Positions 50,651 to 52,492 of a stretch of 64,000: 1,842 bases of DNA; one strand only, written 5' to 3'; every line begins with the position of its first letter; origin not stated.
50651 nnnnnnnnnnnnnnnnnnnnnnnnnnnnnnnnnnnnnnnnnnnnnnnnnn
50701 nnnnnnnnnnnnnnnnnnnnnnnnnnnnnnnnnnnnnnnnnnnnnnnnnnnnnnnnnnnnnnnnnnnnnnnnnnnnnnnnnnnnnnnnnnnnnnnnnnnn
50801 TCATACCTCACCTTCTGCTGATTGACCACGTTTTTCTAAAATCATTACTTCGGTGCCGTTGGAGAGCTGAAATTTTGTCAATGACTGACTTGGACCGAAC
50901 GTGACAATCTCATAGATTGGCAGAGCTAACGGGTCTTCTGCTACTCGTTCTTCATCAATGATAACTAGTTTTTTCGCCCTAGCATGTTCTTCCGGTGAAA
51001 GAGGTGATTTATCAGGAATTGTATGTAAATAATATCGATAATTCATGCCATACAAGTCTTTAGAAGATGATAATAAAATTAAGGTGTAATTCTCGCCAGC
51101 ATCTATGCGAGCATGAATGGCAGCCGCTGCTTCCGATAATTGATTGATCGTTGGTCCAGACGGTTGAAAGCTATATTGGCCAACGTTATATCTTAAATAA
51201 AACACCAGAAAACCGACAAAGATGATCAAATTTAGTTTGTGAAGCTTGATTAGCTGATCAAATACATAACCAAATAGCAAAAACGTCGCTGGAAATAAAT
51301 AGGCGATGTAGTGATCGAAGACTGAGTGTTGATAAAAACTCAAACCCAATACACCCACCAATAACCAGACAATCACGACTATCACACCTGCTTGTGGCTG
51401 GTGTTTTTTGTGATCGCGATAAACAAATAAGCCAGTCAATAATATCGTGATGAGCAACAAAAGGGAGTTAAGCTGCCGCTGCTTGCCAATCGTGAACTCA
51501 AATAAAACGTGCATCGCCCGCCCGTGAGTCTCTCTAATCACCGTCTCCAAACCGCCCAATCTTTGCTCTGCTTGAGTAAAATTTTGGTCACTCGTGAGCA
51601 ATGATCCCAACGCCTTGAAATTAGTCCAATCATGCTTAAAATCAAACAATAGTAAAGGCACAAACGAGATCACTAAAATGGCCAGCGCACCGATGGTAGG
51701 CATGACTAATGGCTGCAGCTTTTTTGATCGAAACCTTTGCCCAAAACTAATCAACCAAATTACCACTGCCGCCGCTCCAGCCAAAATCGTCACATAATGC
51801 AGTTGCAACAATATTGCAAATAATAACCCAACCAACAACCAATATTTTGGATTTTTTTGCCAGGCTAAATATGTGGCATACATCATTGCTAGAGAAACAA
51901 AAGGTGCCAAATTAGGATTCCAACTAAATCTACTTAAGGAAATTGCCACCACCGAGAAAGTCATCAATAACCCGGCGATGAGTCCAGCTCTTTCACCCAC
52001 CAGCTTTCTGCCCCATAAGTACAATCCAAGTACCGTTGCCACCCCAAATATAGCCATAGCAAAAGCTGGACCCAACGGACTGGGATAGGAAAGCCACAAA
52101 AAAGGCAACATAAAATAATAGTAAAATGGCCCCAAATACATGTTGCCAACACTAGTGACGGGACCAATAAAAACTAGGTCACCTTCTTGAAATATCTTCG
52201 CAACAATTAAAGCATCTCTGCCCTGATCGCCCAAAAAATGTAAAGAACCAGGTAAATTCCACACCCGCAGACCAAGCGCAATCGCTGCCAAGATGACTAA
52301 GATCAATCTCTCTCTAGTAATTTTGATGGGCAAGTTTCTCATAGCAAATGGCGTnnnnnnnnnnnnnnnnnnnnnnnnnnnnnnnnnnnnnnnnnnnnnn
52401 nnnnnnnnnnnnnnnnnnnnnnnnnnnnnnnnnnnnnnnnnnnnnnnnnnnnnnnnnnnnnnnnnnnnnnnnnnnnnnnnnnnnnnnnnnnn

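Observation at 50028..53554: GtrA/B/C-like module with a GtrB-GtrA fusion protein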

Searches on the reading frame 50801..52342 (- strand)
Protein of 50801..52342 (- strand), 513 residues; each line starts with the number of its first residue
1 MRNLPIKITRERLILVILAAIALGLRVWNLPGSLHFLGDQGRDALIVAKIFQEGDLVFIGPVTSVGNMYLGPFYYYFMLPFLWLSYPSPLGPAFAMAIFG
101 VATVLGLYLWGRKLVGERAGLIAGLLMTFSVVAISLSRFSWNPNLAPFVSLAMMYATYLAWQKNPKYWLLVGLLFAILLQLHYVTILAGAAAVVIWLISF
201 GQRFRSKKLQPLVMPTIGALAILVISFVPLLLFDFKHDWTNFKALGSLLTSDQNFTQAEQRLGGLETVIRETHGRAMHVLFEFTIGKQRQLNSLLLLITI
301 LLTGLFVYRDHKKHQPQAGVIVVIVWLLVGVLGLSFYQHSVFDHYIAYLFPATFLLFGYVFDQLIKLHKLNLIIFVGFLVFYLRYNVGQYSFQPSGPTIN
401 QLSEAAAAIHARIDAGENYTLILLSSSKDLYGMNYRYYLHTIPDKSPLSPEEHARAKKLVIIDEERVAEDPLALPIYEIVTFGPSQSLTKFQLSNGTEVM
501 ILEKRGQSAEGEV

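Call 4: search_protein_families(library=pfam, proteins=[window:50801-52342:-], max_evalue=0.01)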
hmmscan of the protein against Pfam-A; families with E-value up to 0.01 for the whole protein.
window:50801-52342:- (513 aa): 1 family
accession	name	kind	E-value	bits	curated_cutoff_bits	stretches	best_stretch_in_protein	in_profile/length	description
PF13231.12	PMT_2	-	1.3e-11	45.4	26.1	1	72-225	4-152/160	Dolichyl-phosphate-mannose-protein mannosyltransferase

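Call 5: search_protein_families(library=ncbifam, proteins=[window:50801-52342:-], max_evalue=0.01)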
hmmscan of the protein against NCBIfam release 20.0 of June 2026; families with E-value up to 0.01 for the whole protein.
window:50801-52342:- (513 aa): 1 family
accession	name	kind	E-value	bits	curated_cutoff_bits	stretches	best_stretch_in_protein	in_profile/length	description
TIGR03663.1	TIGR03663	subfamily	0.00048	19.3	126.25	1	14-355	3-331/435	flippase activity-associated protein Agl23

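Call 8: search_solved_structures(query=window:50801-52342:-, max_evalue=0.1, show_alignments=1)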
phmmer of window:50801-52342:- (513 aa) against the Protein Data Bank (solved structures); distinct sequences matched with E-value up to 0.1: 0.

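Call 41: search_solved_structures(query=A2, max_evalue=1, show_alignments=1)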
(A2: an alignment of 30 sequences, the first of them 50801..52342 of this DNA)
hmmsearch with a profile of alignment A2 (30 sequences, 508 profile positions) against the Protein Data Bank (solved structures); distinct sequences matched with E-value up to 1: 0.

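Call 53: find_homologous_proteins(query=window:50801-52342:-, max_evalue=0.00001)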
Query window:50801-52342:- (513 aa): 1005 proteins with E <= 0.00001 among 8000 candidates; the best 120 are listed.
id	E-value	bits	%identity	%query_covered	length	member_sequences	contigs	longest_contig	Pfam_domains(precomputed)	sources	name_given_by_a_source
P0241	0.0e+0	1133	100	100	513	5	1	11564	PF13231.13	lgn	-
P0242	1.1e-256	870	77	97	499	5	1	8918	PF13231.13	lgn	-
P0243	5.3e-170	585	53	97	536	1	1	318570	PF13231.13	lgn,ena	-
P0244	1.6e-167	576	52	96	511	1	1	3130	PF13231.13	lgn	-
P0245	3.7e-167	575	51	96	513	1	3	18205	PF13231.13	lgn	-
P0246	2.0e-166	573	52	98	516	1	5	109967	PF13231.13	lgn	-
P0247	1.4e-159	550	50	97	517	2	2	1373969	PF13231.13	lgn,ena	-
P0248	2.6e-157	543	50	97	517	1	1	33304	PF13231.13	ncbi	-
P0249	4.0e-156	539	51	94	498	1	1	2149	PF13231.13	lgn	-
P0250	1.1e-153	531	51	94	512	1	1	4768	PF13231.13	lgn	-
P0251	1.5e-152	527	52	96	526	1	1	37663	-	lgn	-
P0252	1.1e-149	518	50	97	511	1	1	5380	-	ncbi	-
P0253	1.4e-149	517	50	96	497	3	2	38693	PF13231.13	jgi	jgi:4-amino-4-deoxy-L-arabinose transferase-like glycosyltransferase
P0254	1.6e-148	514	48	97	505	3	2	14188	PF13231.13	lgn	-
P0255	1.4e-147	511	49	95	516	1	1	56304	PF13231.13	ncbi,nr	ncbi:glycosyltransferase family 39 protein [Candidatus Woesebacteria bacterium]|nr:glycosyltransfera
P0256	1.8e-147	510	47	96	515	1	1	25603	PF13231.13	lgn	-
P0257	4.3e-147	509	49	98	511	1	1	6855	PF13231.13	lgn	-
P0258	6.7e-147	508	49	96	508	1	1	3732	PF13231.13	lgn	-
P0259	2.3e-146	507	48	96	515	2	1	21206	PF13231.13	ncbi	-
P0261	2.9e-145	503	46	97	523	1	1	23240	PF13231.13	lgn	-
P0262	3.2e-145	503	49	96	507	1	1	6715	PF13231.13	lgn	-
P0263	7.8e-145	502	47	94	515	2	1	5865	PF13231.13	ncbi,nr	ncbi:MAG: 2 protein [Patescibacteria group bacterium]|nr:2 protein [Patescibacteria group bacterium]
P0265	2.2e-144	500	46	100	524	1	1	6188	PF13231.13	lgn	-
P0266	9.1e-144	498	46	96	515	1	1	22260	PF13231.13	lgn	-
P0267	9.1e-144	498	48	98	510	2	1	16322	PF13231.13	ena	-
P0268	9.5e-144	498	47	97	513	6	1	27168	PF13231.13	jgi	-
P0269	1.6e-143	497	49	96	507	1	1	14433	PF13231.13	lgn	-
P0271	2.8e-143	496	48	98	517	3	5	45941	PF13231.13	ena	-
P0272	4.3e-143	496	48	94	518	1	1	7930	PF13231.13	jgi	jgi:hypothetical protein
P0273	5.5e-143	495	49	96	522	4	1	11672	PF13231.13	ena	-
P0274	5.9e-143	495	48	96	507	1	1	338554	PF13231.13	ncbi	-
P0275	7.6e-143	495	49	94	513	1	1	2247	PF13231.13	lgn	-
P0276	1.4e-142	494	47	94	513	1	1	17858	PF13231.13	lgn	-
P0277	2.0e-142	494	47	97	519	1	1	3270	PF13231.13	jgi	jgi:4-amino-4-deoxy-L-arabinose transferase-like glycosyltransferase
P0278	8.1e-142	492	47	97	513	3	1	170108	PF13231.13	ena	-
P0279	8.5e-142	492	47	94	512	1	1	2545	PF13231.13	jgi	jgi:4-amino-4-deoxy-L-arabinose transferase-like glycosyltransferase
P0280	9.1e-142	491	45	96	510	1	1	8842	PF13231.13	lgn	-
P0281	1.2e-141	491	47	97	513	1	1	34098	PF13231.13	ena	-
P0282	1.2e-141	491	48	96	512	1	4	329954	PF13231.13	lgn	-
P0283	1.6e-141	491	46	96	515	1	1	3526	PF13231.13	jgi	jgi:4-amino-4-deoxy-L-arabinose transferase-like glycosyltransferase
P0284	2.3e-141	490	44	96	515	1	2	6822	PF13231.13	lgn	-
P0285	5.4e-141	489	46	96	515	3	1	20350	PF13231.13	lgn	-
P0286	1.2e-140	488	46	96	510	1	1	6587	PF13231.13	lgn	-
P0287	2.0e-140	487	47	96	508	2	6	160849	PF13231.13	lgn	-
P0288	2.2e-140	487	47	98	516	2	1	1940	PF13231.13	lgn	-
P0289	2.3e-140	487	45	98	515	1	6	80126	PF13231.13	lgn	-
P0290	3.2e-140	486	46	96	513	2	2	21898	PF13231.13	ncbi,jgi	-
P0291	4.7e-140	486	46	96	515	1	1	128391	PF13231.13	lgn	-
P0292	5.2e-140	486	47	97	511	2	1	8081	PF13231.13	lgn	-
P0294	2.0e-139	484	47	94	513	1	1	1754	PF13231.13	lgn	-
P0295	3.6e-139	483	45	99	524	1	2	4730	PF13231.13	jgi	jgi:4-amino-4-deoxy-L-arabinose transferase-like glycosyltransferase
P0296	4.3e-139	483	48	94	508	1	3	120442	PF13231.13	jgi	jgi:4-amino-4-deoxy-L-arabinose transferase-like glycosyltransferase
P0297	4.9e-139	482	46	97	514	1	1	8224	PF13231.13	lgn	-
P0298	1.1e-138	481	49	95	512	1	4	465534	PF13231.13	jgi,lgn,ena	jgi:4-amino-4-deoxy-L-arabinose transferase-like glycosyltransferase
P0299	1.8e-138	481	45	94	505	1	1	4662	PF13231.13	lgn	-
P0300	3.4e-138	480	47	94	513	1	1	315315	PF13231.13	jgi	jgi:4-amino-4-deoxy-L-arabinose transferase-like glycosyltransferase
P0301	4.1e-138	479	46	96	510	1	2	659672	PF13231.13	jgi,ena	jgi:4-amino-4-deoxy-L-arabinose transferase-like glycosyltransferase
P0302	4.6e-138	479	47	97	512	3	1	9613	PF13231.13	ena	-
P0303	7.9e-138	478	48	97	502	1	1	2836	PF13231.13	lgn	-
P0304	8.8e-138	478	46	96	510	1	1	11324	PF13231.13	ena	-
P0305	1.0e-137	478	45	98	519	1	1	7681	PF13231.13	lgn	-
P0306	1.0e-137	478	45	96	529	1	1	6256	PF13231.13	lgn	-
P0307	1.0e-137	478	47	97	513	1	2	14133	PF13231.13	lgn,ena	-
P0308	1.5e-137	478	47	95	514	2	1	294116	PF13231.13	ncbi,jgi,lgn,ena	-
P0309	1.6e-137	477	45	97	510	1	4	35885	PF13231.13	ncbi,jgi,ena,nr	ncbi:MAG: glycosyltransferase family 39 protein [Candidatus Pacebacteria bacterium]|nr:glycosyltrans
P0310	2.1e-137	477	47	93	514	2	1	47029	PF13231.13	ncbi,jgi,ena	-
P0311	2.2e-137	477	46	97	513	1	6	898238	PF13231.13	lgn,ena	-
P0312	2.3e-137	477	47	96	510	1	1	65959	PF13231.13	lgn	-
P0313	2.7e-137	477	46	97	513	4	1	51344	PF13231.13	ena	-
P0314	4.0e-137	476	46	98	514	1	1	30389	PF13231.13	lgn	-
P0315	5.0e-137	476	45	96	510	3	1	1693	PF13231.13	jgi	jgi:4-amino-4-deoxy-L-arabinose transferase-like glycosyltransferase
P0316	1.5e-136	474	46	94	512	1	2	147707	PF13231.13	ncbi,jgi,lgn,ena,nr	ncbi:glycosyltransferase family 39 protein [Patescibacteria group bacterium]|nr:glycosyltransferase 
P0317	1.7e-136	474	46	97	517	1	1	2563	PF13231.13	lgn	-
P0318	5.5e-136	472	45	95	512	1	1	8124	PF13231.13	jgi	jgi:4-amino-4-deoxy-L-arabinose transferase-like glycosyltransferase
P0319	5.5e-136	472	47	98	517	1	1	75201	PF13231.13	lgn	-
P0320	6.6e-136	472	45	97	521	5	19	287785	PF13231.13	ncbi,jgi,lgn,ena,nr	ncbi:MAG: hypothetical protein A2383_01850 [Candidatus Pacebacteria bacterium RIFOXYB1_FULL_39_46]|n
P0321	7.4e-136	472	48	98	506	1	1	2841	PF13231.13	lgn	-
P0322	9.0e-136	472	47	95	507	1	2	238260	PF13231.13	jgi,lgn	-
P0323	1.0e-135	471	46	96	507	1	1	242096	PF11992.14,PF13231.13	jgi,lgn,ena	-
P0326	2.5e-135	470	44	98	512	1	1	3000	PF13231.13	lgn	-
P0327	2.6e-135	470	45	96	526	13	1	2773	PF13231.13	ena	-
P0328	3.1e-135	470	46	97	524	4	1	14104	PF13231.13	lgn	-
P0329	6.8e-135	469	46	96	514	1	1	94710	PF13231.13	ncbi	-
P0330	8.4e-135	468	46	96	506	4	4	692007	PF13231.13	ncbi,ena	-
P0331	8.7e-135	468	46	94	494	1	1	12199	PF13231.13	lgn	-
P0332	1.0e-134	468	46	97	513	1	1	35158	PF13231.13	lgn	-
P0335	2.0e-134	467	45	98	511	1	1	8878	PF13231.13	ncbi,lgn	-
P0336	2.4e-134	467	46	96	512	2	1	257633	PF13231.13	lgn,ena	-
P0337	2.6e-134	467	44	98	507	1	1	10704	PF13231.13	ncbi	-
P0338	3.5e-134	466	46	97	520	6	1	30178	PF13231.13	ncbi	-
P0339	4.9e-134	466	46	96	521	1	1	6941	PF13231.13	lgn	-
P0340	5.2e-134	466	44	97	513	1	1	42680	PF13231.13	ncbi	-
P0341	8.0e-134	465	46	97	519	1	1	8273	PF13231.13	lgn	-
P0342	8.4e-134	465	47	96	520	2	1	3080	PF13231.13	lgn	-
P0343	9.5e-134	465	48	94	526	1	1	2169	PF13231.13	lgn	-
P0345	1.5e-133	464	44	97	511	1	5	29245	PF13231.13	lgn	-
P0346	1.7e-133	464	46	96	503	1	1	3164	PF13231.13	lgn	-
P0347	2.3e-133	464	46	97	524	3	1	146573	PF13231.13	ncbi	-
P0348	2.5e-133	464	46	99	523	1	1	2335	PF13231.13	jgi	-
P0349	2.8e-133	463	46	97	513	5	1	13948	PF13231.13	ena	-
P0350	3.2e-133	463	45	98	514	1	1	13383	PF13231.13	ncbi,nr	ncbi:MAG: hypothetical protein GF390_00515 [Candidatus Pacebacteria bacterium]|nr:hypothetical prote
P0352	5.3e-133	463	44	97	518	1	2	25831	PF13231.13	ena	-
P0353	6.6e-133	462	45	97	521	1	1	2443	PF13231.13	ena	-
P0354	7.2e-133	462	46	95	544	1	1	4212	PF13231.13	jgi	jgi:hypothetical protein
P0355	8.4e-133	462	46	94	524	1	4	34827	PF13231.13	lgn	-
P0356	8.8e-133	462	47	94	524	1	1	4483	PF13231.13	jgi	jgi:4-amino-4-deoxy-L-arabinose transferase-like glycosyltransferase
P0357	1.1e-132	462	46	97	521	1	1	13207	PF13231.13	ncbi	ncbi:MAG: glycosyltransferase family 39 protein [Candidatus Paceibacterota bacterium]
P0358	1.6e-132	461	45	97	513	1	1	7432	PF13231.13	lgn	-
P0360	2.0e-132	461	46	97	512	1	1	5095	PF13231.13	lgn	-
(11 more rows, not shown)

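Call 69: predict_structure(alignment_id=A5)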
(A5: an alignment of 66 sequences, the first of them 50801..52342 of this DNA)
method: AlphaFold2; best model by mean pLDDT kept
length: 513 residues; sequences in the alignment: 66
mean_pLDDT: 91.1   pTM: 0.91
mean pLDDT of the five models: 91.1, 91.0, 90.3, 90.2, 90.2
residues with pLDDT >= 90: 388; 70-90: 89; 50-70: 30; < 50: 6
segments of 3 or more residues with pLDDT < 50: 511-513
pLDDT, mean of each block of 10 residues (from residue 1): 67 96 96 89 93 85 56 89 96 95 98 98 98 88 86 98 98 95 92 98 96 97 91 86 77 64 82 97 96 98 97 93 98 90 93 99 97 98 97 88 96 97 92 96 95 95 91 92 88 95 78 45
secondary structure, 60 per line:
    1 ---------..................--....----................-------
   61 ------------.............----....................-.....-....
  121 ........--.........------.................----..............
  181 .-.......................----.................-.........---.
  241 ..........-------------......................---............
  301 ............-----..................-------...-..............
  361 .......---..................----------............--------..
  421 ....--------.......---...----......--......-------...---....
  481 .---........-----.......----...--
elements in order: H10-27 H30-33 H38-53 H73-85 H90-109 H111-115 H117-128 H131-139 H146-162 H167-181 H183-205 H210-226 H228-236 H240-250 H264-285 H289-312 H318-335 H347-367 H371-388 H399-410 E419-424 H433-439 H450-455 E458-463 H477-481 E485-492 E498-504

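Call 71: fold_search(model_id=the predicted structure, library=pdb)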
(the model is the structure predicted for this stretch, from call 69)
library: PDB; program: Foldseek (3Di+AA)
matches with E <= 10: 256; with E <= 0.001: 22
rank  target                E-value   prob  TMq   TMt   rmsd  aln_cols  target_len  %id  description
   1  7e9s_A                9.0e-08  1.00  0.48  0.31  11.8       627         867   15  Archaeal oligosaccharyltransferase AglB from Archaeoglobus fulgidus in complex with an inhibitory peptide and a dolich (released 2021-09-08)
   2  9n9j_I                3.2e-07  1.00  0.50  0.38  13.1       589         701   12  Structure of a GRP94 folding intermediate engaged with a CCDC134- and FKBP11-bound secretory translocon (released 2025-11-19)
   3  3waj                  3.7e-07  1.00  0.52  0.36  11.8       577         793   15  Crystal structure of the Archaeoglobus fulgidus oligosaccharyltransferase (O29867_ARCFU) complex with Zn and sulfate (released 2013-10-30)
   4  5f15                  6.4e-07  1.00  0.56  0.53   8.1       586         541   13  Crystal Structure of ArnT from Cupriavidus metallidurans bound to Undecaprenyl phosphate (released 2016-02-17)
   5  5gmy_A                1.6e-06  1.00  0.48  0.31  12.8       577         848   16  Crystal structure of the Archaeoglobus fulgidus oligosaccharyltransferase (O29867_ARCFU) tethered with an acceptor pep (released 2017-02-01)
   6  6ftg_5                2.5e-06  1.00  0.49  0.41  14.0       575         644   13  Subtomogram average of OST-containing ribosome-translocon complexes from canine rough microsomal membranes (released 2018-03-21)
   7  9s6t_A                2.5e-06  1.00  0.50  0.53   8.5       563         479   12  Ternary cryo-EM structure of chicken ALG12 with Dol25-PP-GlcNAc2Man7, Dol25-P-Man, and Fab (released 2026-03-18)
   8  8b6l_I                3.1e-06  1.00  0.49  0.38  13.0       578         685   13  Subtomogram average of the human Sec61-TRAP-OSTA-translocon (released 2022-12-07)
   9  5ezm                  4.8e-06  1.00  0.53  0.51   8.9       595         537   12  Crystal Structure of ArnT from Cupriavidus metallidurans in the apo state (released 2016-02-17)
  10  8agc_A                5.0e-06  1.00  0.48  0.37  12.2       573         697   14  Structure of yeast oligosaccharylransferase complex with lipid-linked oligosaccharide and non-acceptor peptide bound (released 2022-12-07)
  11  8age_A                5.6e-06  1.00  0.45  0.37  13.2       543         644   13  Structure of yeast oligosaccharylransferase complex with acceptor peptide bound (released 2022-12-07)
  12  6s7o_A                9.0e-06  1.00  0.50  0.40  13.1       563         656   12  Cryo-EM structure of human oligosaccharyltransferase complex OST-A (released 2019-12-18)
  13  6s7t_A                1.0e-05  1.00  0.48  0.37  11.9       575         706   12  Cryo-EM structure of human oligosaccharyltransferase complex OST-B (released 2019-12-18)
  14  8agb_A                1.6e-05  1.00  0.41  0.34  14.0       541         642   15  Structure of yeast oligosaccharylransferase complex with lipid-linked oligosaccharide bound (released 2022-12-07)
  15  5ogl_A                2.0e-05  1.00  0.50  0.38   9.9       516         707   15  Structure of bacterial oligosaccharyltransferase PglB in complex with an acceptor peptide and an lipid-linked oligosac (released 2017-10-25)
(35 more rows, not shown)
